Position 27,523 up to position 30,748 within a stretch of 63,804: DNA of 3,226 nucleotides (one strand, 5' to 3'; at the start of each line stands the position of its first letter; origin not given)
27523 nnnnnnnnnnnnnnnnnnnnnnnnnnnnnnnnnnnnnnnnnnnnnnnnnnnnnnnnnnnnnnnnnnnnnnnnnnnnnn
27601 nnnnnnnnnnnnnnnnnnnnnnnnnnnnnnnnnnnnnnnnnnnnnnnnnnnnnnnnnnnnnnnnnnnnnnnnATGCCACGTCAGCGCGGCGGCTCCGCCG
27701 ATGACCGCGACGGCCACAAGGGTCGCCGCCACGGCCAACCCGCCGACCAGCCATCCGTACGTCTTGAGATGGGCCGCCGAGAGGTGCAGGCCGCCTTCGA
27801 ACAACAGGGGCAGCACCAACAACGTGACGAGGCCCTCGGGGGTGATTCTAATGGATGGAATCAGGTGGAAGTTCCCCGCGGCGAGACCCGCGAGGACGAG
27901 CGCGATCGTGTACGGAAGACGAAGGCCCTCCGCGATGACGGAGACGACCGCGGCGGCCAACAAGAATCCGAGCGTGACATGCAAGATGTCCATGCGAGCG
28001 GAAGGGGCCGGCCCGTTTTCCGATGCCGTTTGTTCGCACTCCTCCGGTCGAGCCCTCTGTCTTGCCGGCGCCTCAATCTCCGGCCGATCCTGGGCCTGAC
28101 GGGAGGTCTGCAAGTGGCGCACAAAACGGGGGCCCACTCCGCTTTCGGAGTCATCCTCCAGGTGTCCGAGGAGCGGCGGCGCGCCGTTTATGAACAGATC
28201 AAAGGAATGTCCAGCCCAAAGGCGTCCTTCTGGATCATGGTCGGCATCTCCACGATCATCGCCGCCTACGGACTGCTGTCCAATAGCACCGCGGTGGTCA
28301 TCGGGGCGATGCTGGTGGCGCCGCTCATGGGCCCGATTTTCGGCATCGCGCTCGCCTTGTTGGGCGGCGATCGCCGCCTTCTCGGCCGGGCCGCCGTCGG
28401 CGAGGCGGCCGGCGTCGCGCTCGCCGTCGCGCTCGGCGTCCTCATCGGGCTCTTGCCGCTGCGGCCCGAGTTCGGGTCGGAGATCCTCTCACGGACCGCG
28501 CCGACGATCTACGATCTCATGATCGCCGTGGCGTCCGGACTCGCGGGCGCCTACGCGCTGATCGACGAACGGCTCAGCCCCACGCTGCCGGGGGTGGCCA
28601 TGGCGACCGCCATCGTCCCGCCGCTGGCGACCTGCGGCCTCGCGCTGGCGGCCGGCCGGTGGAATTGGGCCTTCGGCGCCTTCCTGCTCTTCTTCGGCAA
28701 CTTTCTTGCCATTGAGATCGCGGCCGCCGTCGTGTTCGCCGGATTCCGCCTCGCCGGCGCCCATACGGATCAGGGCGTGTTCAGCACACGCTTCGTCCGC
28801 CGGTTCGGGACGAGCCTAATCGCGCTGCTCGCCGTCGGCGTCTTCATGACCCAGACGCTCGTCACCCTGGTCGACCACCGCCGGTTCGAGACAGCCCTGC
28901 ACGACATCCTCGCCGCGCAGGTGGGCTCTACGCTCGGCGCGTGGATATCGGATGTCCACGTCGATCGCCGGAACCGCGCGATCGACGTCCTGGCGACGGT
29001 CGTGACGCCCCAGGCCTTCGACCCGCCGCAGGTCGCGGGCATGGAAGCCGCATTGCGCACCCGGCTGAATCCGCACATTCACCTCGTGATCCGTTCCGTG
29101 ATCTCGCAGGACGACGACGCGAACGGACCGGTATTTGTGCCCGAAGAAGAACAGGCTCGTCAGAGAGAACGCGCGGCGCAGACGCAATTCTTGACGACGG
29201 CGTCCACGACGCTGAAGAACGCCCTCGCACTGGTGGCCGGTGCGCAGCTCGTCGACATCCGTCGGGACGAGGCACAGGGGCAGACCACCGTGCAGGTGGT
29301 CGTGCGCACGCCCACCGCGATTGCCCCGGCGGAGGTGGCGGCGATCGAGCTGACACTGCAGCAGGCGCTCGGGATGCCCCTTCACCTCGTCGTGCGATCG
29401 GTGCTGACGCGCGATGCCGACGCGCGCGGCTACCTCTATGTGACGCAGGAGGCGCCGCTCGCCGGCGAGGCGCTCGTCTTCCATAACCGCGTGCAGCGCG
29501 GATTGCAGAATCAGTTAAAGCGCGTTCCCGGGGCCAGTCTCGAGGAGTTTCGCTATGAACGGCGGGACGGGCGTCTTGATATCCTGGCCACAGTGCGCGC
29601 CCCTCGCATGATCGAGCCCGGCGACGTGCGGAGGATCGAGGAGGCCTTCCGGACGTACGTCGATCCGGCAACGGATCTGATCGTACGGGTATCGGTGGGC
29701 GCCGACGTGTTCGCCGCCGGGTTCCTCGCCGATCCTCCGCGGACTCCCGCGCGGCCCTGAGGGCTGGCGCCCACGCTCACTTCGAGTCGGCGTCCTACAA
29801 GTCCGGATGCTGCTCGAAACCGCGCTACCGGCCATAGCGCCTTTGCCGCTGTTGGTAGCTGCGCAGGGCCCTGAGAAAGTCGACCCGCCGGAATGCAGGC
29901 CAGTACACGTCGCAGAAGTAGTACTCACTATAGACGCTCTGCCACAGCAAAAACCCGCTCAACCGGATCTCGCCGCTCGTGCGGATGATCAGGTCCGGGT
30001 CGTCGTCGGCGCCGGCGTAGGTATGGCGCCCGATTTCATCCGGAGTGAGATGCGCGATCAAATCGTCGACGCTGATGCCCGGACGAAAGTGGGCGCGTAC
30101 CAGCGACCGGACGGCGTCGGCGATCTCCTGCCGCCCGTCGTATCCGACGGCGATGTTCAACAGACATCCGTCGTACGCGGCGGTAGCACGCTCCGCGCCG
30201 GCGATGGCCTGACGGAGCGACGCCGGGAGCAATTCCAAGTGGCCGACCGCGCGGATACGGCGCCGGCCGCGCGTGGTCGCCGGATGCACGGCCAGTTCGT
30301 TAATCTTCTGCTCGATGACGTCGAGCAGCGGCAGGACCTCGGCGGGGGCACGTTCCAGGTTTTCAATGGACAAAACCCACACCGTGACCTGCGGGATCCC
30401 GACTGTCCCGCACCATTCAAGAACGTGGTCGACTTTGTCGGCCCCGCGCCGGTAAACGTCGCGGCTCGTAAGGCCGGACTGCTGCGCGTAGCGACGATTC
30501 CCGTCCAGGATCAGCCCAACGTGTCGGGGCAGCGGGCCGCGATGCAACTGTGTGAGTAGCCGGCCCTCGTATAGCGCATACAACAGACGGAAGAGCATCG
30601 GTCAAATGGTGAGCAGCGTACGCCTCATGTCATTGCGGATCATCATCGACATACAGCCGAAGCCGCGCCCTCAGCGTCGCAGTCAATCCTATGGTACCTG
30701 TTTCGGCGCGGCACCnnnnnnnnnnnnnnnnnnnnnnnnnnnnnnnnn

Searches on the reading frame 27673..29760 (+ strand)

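Call 9: search_protein_families(library=pfam, proteins=[window:27673-29760:+], max_evalue=0.001)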
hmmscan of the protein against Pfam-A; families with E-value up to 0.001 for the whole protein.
window:27673-29760:+ (695 aa): 1 family
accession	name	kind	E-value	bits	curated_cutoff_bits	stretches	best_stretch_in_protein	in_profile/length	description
PF04087.19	DUF389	-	8.7e-39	133.1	23.9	1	213-347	1-135/137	Domain of unknown function (DUF389)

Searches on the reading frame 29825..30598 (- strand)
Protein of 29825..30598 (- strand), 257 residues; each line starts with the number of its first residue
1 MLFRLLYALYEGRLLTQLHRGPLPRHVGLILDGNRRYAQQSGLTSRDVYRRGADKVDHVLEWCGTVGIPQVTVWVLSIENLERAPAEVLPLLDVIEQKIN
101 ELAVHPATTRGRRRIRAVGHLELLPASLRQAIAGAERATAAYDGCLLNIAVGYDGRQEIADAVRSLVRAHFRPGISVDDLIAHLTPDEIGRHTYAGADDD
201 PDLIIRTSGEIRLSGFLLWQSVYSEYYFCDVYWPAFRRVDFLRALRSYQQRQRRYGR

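Call 9: search_protein_families(library=pfam, proteins=[window:29825-30598:-], max_evalue=0.001)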
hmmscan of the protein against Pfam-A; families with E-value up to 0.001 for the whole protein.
window:29825-30598:- (257 aa): 1 family
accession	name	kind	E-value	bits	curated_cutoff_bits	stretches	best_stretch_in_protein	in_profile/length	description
PF01255.24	Prenyltransf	-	5.9e-68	229.1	27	1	30-256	1-219/219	Putative undecaprenyl diphosphate synthase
